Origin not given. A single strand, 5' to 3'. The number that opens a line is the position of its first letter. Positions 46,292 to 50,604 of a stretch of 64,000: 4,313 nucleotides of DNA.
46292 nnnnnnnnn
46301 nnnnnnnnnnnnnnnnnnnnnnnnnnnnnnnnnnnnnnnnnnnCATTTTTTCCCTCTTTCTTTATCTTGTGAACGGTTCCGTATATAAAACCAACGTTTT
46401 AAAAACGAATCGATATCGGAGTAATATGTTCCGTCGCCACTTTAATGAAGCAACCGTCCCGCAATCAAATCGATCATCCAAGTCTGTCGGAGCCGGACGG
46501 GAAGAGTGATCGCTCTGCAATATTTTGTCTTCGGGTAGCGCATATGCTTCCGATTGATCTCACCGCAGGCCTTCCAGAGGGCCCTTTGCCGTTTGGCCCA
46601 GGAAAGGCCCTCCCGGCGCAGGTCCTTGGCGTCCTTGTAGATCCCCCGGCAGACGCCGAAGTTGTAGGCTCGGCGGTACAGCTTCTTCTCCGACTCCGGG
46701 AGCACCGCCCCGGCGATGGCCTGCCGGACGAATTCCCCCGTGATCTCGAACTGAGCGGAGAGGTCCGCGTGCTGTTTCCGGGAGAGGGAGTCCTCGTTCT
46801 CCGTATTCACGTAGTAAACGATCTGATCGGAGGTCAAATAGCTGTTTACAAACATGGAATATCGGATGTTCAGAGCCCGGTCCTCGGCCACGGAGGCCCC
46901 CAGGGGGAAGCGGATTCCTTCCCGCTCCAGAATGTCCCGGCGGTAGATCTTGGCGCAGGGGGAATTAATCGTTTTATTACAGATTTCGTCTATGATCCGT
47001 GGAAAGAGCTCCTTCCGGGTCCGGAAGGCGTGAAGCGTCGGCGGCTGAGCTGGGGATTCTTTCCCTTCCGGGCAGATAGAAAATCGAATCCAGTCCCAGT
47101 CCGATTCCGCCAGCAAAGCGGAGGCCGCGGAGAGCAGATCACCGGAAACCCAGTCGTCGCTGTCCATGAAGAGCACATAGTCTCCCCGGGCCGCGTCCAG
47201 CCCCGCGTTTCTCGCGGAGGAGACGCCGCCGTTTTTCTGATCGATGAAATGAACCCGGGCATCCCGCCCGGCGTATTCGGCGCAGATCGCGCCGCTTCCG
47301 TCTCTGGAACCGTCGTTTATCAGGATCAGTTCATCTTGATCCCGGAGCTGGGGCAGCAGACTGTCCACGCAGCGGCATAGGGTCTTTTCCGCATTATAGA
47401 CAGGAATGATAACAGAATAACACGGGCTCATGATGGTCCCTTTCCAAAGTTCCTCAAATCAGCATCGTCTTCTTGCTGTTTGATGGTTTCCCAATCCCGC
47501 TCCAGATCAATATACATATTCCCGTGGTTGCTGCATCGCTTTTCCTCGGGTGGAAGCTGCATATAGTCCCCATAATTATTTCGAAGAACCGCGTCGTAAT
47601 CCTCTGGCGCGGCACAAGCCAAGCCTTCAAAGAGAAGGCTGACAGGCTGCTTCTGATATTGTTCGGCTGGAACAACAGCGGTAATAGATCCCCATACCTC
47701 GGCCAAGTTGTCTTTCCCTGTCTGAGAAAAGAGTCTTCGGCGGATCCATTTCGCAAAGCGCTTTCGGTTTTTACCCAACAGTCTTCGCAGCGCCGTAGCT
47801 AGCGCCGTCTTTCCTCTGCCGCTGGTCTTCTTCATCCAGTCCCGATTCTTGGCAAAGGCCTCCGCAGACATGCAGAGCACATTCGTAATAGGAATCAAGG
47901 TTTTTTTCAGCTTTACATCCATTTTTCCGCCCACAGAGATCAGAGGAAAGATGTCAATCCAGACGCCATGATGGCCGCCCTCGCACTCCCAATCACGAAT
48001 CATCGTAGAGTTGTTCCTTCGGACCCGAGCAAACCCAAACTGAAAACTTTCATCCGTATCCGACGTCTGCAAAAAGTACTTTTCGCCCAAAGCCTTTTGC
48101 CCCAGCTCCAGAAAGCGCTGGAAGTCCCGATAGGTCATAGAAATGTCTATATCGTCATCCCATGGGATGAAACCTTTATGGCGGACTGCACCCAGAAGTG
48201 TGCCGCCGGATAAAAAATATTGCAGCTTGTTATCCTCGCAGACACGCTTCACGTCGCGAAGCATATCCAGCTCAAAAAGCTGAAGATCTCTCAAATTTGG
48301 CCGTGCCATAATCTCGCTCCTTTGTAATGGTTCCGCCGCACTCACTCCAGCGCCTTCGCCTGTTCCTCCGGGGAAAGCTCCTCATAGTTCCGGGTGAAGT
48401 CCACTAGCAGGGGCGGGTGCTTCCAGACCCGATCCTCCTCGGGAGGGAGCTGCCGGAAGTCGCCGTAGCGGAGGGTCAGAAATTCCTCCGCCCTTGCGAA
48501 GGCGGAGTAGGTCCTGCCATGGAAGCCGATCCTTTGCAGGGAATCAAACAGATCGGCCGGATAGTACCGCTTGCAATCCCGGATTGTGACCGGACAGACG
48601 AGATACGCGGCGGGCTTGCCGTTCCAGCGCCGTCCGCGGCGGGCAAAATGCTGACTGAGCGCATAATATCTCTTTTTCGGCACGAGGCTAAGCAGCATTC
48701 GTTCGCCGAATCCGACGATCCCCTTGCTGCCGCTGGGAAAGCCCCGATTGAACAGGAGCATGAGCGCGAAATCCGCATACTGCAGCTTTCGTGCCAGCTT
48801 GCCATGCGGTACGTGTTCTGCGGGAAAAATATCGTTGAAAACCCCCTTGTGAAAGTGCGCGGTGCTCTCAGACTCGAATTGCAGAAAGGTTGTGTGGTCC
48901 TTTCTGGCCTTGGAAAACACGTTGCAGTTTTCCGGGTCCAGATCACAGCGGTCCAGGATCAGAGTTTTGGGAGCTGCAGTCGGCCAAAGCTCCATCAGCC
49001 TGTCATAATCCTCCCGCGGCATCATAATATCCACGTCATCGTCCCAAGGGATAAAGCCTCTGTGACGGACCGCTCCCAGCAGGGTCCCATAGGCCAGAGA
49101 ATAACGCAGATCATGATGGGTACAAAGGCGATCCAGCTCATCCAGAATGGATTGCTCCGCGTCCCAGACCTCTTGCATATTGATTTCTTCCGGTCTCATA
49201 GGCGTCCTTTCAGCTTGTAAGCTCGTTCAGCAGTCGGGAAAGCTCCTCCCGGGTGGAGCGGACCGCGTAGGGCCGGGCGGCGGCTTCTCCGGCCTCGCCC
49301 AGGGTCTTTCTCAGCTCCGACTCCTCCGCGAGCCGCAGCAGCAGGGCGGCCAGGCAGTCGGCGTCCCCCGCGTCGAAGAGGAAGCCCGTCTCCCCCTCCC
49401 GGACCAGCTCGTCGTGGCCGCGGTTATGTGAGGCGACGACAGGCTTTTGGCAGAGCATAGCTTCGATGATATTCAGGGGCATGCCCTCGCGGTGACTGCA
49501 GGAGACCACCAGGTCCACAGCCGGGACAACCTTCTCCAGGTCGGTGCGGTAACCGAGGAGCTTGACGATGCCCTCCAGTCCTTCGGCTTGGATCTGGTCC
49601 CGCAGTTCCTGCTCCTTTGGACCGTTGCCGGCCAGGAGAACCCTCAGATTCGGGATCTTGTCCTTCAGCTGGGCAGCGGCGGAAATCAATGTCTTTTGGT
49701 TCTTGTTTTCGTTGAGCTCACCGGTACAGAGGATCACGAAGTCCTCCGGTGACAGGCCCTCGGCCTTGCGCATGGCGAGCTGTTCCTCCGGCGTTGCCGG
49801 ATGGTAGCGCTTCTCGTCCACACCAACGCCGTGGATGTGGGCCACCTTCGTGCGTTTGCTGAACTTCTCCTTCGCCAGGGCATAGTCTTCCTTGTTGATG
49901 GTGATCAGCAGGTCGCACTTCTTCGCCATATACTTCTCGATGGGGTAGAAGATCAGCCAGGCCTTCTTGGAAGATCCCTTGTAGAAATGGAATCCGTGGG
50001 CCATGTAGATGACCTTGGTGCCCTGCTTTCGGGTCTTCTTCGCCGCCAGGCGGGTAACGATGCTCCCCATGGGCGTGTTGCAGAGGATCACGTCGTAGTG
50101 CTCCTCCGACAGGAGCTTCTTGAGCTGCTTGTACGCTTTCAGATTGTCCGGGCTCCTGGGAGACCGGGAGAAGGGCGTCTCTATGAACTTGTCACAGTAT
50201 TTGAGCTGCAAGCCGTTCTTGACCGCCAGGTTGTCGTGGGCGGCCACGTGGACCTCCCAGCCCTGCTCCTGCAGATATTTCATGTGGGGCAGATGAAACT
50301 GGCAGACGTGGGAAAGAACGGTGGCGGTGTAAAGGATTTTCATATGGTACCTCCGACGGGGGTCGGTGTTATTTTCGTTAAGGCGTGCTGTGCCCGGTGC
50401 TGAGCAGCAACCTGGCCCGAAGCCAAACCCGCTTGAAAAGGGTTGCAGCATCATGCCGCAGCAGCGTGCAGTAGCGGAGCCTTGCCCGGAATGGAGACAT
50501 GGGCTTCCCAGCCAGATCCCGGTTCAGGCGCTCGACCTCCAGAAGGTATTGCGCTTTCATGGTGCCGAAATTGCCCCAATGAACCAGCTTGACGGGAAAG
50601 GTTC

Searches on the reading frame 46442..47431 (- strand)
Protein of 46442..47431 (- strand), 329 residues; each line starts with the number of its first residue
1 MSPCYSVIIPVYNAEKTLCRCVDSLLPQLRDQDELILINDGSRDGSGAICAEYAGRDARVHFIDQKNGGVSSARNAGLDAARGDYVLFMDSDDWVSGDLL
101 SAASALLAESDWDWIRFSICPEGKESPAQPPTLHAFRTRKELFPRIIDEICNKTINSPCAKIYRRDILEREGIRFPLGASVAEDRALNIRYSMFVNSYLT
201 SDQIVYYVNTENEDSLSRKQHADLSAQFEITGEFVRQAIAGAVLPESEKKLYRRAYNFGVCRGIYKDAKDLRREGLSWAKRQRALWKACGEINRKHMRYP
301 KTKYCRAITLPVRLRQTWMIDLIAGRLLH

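Call 7: search_protein_families(library=pfam, proteins=[window:46442-47431:-], max_evalue=0.001)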
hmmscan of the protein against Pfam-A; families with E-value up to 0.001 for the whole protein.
window:46442-47431:- (329 aa): 3 families
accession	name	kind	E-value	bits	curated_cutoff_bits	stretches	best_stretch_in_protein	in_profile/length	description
PF00535.33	Glycos_transf_2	-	1.7e-35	122.8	23.3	1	6-170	1-166/168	Glycosyl transferase family 2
PF13641.12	Glyco_tranf_2_3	-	1.9e-10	41.6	27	1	5-115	3-119/230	Glycosyltransferase like family 2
PF10111.15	Glyco_tranf_2_2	-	3e-10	40.5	27.3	1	6-105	1-104/276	Glycosyltransferase like family 2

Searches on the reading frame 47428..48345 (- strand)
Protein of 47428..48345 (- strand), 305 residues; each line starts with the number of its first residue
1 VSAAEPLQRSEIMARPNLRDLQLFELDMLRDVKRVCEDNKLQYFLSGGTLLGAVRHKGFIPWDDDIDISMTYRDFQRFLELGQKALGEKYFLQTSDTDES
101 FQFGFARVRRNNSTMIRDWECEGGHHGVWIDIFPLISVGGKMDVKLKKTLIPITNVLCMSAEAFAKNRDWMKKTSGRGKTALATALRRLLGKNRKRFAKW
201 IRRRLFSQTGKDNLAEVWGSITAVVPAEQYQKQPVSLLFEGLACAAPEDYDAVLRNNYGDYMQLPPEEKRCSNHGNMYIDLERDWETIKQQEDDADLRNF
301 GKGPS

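Call 7: search_protein_families(library=pfam, proteins=[window:47428-48345:-], max_evalue=0.001)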
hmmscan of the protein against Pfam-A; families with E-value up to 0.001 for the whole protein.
window:47428-48345:- (305 aa): 1 family
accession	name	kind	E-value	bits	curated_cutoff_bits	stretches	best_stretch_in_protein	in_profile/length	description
PF04991.19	LicD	-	6.2e-39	134.8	22.6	1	36-259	1-227/227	LicD family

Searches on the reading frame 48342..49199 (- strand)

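Call 7: search_protein_families(library=pfam, proteins=[window:48342-49199:-], max_evalue=0.001)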
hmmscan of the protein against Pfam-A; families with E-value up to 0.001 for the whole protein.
window:48342-49199:- (285 aa): 1 family
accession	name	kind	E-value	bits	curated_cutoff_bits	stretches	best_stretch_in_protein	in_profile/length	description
PF04991.19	LicD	-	4e-37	128.9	22.6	1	26-246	1-227/227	LicD family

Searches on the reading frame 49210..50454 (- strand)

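Call 7: search_protein_families(library=pfam, proteins=[window:49210-50454:-], max_evalue=0.001)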
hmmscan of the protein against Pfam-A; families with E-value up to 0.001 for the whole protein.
window:49210-50454:- (414 aa): 7 families
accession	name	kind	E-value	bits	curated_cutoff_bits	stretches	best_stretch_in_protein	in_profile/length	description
PF00534.26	Glycos_transf_1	-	7.3e-39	133.5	26.4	1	228-390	5-170/172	Glycosyl transferases group 1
PF13692.12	Glyco_trans_1_4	-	4.7e-33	114.9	27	1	239-377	2-141/142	Glycosyl transferases group 1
PF13477.12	Glyco_trans_4_2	-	3.6e-17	63.3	23.4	1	39-187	1-139/139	Glycosyl transferase 4-like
PF13439.12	Glyco_transf_4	-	8.1e-16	58.9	28.5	1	59-208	13-163/170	Glycosyltransferase Family 4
PF13579.12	Glyco_trans_4_4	-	4.4e-11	43.8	29.7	1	59-208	12-156/158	Glycosyl transferase 4-like domain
PF20706.3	GT4-conflict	-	6.4e-06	25.8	26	1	206-354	175-323/385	Family 4 Glycosyltransferase in conflict systems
PF13524.12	Glyco_trans_1_2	-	7e-05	23.3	25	1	305-392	39-128/144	Glycosyl transferase-like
